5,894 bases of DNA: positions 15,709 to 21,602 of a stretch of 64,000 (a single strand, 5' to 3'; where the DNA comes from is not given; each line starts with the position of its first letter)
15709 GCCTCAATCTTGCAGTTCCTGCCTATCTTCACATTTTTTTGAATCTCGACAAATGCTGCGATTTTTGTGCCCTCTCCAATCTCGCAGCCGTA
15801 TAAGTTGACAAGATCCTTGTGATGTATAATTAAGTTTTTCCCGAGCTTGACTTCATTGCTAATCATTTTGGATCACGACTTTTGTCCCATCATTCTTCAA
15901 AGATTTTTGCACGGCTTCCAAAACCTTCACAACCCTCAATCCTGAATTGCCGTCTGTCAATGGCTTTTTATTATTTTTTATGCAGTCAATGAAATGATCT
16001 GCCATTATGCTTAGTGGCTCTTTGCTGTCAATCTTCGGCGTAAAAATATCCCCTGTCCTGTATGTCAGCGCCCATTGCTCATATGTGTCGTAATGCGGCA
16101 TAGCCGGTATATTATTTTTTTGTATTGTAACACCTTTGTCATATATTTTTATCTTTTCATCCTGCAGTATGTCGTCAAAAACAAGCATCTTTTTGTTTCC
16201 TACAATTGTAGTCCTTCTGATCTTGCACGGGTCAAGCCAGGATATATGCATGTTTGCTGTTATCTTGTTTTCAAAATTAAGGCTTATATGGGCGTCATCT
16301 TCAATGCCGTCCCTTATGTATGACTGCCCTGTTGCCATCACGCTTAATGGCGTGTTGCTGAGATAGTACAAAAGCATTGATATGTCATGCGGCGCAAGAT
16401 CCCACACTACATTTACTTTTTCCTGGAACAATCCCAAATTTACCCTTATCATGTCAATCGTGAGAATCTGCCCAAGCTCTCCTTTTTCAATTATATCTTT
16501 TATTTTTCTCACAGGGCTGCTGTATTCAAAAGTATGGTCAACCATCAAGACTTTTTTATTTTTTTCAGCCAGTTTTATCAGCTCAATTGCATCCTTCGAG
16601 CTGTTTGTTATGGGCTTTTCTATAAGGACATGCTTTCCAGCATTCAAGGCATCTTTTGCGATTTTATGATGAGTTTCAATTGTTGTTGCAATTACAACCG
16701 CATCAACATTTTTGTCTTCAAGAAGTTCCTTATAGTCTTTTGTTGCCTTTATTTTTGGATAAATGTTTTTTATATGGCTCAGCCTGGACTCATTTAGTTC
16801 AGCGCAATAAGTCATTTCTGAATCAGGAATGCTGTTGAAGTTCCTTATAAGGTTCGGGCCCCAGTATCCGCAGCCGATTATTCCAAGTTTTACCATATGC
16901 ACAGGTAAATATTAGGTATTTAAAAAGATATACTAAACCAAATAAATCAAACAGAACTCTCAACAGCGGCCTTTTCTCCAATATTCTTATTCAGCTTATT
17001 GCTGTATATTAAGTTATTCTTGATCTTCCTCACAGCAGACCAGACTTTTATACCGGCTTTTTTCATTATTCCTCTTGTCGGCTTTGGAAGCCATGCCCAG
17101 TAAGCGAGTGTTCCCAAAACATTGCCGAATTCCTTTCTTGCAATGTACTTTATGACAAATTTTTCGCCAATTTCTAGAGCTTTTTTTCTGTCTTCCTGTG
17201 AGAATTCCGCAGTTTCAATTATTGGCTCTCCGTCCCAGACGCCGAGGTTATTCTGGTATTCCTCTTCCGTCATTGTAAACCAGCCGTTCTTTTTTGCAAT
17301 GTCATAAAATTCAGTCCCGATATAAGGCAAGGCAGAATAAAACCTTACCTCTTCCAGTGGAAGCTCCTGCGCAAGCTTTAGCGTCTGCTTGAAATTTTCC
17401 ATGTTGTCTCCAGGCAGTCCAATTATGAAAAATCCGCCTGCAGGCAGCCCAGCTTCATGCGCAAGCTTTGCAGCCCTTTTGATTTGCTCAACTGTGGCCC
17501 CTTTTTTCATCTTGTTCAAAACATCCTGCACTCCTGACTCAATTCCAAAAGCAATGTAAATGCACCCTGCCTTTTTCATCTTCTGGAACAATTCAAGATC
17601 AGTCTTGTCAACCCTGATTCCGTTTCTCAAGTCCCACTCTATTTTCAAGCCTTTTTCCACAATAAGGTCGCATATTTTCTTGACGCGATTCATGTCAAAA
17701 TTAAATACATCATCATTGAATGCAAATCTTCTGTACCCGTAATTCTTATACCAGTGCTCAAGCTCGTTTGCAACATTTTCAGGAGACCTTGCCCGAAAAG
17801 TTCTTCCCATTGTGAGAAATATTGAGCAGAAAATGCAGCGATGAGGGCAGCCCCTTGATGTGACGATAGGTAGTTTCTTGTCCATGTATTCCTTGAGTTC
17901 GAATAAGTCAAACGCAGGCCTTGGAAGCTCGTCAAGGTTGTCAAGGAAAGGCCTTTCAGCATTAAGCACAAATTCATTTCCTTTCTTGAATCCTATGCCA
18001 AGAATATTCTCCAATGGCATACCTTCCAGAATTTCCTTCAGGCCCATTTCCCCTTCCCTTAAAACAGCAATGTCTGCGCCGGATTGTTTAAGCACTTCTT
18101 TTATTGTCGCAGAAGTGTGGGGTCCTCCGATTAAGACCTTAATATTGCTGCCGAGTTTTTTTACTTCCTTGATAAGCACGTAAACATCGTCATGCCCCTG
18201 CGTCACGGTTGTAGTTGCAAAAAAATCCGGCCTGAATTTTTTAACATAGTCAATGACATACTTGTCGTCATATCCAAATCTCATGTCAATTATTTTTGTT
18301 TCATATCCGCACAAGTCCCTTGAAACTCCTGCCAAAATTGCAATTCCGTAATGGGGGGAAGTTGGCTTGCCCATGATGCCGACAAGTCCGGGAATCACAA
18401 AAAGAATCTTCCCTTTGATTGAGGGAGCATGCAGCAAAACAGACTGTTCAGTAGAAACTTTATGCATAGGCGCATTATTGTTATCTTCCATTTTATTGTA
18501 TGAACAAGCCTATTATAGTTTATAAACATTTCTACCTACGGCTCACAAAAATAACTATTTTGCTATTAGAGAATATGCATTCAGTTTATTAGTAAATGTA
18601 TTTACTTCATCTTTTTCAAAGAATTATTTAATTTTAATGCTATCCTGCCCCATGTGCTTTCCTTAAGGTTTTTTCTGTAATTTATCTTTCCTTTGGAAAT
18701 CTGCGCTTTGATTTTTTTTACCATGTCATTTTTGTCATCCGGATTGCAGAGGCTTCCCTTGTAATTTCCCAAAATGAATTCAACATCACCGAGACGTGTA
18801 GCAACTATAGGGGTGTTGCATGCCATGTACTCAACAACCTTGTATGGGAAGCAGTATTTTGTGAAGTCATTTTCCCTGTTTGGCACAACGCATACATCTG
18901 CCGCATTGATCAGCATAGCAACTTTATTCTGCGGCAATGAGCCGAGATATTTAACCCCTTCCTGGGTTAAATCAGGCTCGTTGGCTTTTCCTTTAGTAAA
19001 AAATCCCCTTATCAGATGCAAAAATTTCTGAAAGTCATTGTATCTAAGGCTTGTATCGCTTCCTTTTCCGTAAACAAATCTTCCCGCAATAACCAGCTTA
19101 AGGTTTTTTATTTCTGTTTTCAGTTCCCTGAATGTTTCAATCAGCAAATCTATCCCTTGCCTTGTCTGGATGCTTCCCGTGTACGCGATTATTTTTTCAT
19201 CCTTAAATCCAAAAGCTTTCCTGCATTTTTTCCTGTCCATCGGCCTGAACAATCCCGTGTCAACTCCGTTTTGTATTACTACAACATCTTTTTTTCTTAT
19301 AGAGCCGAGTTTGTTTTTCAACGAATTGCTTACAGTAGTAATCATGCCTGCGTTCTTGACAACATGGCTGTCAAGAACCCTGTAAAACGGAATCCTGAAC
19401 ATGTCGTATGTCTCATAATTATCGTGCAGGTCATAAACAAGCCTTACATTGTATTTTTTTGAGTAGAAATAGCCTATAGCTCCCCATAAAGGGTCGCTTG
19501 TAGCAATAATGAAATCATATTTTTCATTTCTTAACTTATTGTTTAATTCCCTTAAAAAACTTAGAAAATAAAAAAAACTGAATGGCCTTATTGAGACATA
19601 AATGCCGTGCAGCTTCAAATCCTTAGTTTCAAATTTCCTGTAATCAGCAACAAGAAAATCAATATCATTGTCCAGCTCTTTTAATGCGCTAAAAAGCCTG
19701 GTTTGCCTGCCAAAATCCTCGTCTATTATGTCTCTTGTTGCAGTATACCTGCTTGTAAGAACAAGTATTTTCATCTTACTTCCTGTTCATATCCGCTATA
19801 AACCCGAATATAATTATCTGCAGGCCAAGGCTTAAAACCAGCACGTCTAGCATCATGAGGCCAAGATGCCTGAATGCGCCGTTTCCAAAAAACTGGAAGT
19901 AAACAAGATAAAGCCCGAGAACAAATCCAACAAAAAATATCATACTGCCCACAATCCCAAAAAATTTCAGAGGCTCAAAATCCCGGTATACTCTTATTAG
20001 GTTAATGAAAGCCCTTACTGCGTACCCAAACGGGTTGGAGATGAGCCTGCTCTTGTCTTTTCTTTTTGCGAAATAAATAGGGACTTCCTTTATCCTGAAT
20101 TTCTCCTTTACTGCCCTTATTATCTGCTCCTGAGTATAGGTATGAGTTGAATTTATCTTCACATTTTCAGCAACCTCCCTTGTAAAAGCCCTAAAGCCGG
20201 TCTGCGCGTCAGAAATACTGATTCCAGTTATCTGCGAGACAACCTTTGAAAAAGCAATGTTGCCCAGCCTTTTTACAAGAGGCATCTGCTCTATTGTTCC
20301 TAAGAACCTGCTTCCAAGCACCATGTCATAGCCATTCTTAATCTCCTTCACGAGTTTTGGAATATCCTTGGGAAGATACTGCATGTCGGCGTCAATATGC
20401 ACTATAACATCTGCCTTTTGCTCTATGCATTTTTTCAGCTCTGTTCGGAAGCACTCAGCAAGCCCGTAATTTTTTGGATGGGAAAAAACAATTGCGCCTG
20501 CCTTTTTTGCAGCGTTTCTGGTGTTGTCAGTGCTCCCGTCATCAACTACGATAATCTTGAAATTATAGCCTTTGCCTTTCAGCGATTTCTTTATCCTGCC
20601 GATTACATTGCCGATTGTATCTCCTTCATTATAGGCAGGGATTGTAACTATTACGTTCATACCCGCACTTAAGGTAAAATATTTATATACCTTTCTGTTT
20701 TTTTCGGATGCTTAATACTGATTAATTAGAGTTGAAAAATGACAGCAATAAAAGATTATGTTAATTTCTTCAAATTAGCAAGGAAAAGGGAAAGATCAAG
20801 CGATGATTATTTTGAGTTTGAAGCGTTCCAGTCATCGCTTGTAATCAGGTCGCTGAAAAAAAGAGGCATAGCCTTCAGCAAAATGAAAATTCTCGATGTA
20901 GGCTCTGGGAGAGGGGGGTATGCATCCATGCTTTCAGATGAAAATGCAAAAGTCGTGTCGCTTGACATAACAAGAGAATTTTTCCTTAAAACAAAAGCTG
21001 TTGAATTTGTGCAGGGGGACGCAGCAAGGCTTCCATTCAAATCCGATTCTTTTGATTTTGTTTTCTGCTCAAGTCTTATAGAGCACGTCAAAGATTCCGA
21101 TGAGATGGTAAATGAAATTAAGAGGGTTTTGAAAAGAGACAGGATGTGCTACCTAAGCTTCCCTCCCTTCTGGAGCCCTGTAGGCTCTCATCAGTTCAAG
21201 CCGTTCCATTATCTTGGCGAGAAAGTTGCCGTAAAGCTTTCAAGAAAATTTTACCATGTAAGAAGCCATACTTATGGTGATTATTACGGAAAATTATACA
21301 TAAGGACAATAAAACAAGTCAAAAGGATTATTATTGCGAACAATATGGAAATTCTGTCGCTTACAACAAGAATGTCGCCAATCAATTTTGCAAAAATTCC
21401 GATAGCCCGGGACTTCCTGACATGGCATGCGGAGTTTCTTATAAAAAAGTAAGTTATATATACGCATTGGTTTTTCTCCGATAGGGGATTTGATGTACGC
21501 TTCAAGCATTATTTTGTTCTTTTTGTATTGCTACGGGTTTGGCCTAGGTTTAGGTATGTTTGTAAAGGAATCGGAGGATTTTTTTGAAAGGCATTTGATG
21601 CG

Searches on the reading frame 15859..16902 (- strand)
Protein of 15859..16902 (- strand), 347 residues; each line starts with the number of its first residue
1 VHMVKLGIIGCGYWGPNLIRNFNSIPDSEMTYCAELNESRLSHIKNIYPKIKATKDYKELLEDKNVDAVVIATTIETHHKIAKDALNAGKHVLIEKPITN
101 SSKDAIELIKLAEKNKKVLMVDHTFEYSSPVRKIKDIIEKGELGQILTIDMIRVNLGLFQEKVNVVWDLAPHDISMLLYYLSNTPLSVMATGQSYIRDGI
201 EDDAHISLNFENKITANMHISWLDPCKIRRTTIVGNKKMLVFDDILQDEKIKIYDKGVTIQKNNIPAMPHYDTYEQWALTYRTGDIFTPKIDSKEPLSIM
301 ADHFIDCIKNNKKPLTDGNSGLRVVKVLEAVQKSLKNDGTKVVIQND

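Call 21: search_protein_families(library=pfam, proteins=[window:15859-16902:-])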
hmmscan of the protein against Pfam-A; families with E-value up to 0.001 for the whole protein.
window:15859-16902:- (347 aa): 5 families
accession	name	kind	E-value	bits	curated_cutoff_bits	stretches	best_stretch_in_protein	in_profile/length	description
PF01408.29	GFO_IDH_MocA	-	1.9e-25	90.3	24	1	5-123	2-120/120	Oxidoreductase family, NAD-binding Rossmann fold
PF22725.1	GFO_IDH_MocA_C3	-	6.6e-16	58.9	27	1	131-240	1-123/124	GFO/IDH/MocA C-terminal domain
PF02894.22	GFO_IDH_MocA_C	-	2.7e-12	47.4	22.9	1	135-339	1-214/218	Oxidoreductase family, C-terminal alpha/beta domain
PF03447.22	NAD_binding_3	-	4.3e-06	27.9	24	1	10-120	1-114/116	Homoserine dehydrogenase, NAD binding domain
PF01118.30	Semialdhyde_dh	-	0.00025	21.9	26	1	5-92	1-93/121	Semialdehyde dehydrogenase, NAD binding domain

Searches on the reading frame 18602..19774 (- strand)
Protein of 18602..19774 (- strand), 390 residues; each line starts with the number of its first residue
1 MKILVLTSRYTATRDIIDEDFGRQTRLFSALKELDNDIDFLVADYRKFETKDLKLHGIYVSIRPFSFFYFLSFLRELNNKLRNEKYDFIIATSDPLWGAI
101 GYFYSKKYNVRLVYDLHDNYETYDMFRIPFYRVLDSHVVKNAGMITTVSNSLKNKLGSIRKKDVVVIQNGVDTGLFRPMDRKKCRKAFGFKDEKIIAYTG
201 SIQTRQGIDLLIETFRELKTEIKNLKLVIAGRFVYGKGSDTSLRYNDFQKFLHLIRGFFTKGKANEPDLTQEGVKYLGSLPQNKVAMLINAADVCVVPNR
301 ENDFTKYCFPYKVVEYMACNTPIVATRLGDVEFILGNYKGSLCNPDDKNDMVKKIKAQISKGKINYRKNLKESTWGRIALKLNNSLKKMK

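Call 21: search_protein_families(library=pfam, proteins=[window:18602-19774:-])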
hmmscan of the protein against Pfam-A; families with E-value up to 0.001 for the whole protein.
window:18602-19774:- (390 aa): 5 families
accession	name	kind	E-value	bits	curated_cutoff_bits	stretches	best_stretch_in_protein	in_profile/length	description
PF00534.26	Glycos_transf_1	-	1.3e-20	74.1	26.4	1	181-372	2-167/172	Glycosyl transferases group 1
PF13692.12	Glyco_trans_1_4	-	4.4e-20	72.8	27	1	194-357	2-138/142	Glycosyl transferases group 1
PF13439.12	Glyco_transf_4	-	6.6e-14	52.7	28.5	1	27-173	11-168/170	Glycosyltransferase Family 4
PF13579.12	Glyco_trans_4_4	-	1.8e-08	35.3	29.7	1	26-170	9-158/158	Glycosyl transferase 4-like domain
PF13524.12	Glyco_trans_1_2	-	3.4e-05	24.2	25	1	226-356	16-109/144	Glycosyl transferase-like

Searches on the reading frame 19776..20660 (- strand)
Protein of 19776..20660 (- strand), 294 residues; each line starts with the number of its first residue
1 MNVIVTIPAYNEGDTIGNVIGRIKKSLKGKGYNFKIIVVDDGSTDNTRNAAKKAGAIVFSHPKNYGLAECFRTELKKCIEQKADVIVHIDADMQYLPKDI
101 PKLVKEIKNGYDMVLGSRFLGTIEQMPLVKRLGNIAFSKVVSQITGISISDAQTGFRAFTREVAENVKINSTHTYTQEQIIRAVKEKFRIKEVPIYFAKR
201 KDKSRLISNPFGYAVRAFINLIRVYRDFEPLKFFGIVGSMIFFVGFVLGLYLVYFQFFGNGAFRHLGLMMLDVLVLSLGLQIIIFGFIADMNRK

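Call 21: search_protein_families(library=pfam, proteins=[window:19776-20660:-])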
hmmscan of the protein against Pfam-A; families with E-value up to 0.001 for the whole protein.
window:19776-20660:- (294 aa): 2 families
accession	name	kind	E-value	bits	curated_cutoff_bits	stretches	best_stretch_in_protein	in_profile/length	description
PF00535.33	Glycos_transf_2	-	1.8e-27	96.8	23.3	1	5-166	2-166/168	Glycosyl transferase family 2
PF10111.15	Glyco_tranf_2_2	-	0.00098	19.1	27.3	0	7-105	4-104/276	Glycosyltransferase like family 2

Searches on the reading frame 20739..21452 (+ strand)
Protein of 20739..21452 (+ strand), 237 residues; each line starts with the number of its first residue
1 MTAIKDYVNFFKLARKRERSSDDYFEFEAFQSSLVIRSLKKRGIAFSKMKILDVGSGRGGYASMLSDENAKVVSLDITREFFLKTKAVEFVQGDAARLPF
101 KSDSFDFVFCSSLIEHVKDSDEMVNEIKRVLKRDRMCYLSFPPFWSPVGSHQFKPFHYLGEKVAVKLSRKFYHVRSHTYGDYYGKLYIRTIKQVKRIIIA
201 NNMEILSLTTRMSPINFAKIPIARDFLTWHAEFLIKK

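Call 22: search_protein_families(library=pfam, proteins=[window:20739-21452:+])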
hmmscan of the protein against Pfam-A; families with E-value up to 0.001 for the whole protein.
window:20739-21452:+ (237 aa): 10 families
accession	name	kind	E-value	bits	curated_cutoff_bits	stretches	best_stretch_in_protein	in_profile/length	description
PF08241.18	Methyltransf_11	-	7.1e-20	71.9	21.2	1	52-134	1-90/95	Methyltransferase domain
PF13649.12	Methyltransf_25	-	2.2e-16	60.8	27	1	51-133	1-95/97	Methyltransferase domain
PF13847.12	Methyltransf_31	-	2.2e-14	53.8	27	1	47-138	3-108/145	Methyltransferase domain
PF13489.12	Methyltransf_23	-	3e-11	43.8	27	1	44-141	19-118/164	Methyltransferase domain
PF08242.18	Methyltransf_12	-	5.2e-10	40.4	30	1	52-133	1-94/98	Methyltransferase domain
PF01209.24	Ubie_methyltran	-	2.4e-08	34.1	20.1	1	48-133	48-145/233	ubiE/COQ5 methyltransferase family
PF07021.18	MetW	-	2.7e-05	24.3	21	1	49-144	15-112/193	Methionine biosynthesis protein MetW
PF01728.25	FtsJ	-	5.5e-05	23.6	24.1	1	40-110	14-97/181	FtsJ-like methyltransferase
PF08003.17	Methyltransf_9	-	0.00025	20.5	23.8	1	48-134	116-212/315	Protein of unknown function (DUF1698)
PF03141.22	Methyltransf_29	-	0.0003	19.9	23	1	50-143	120-221/506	Putative S-adenosyl-L-methionine-dependent methyltransferase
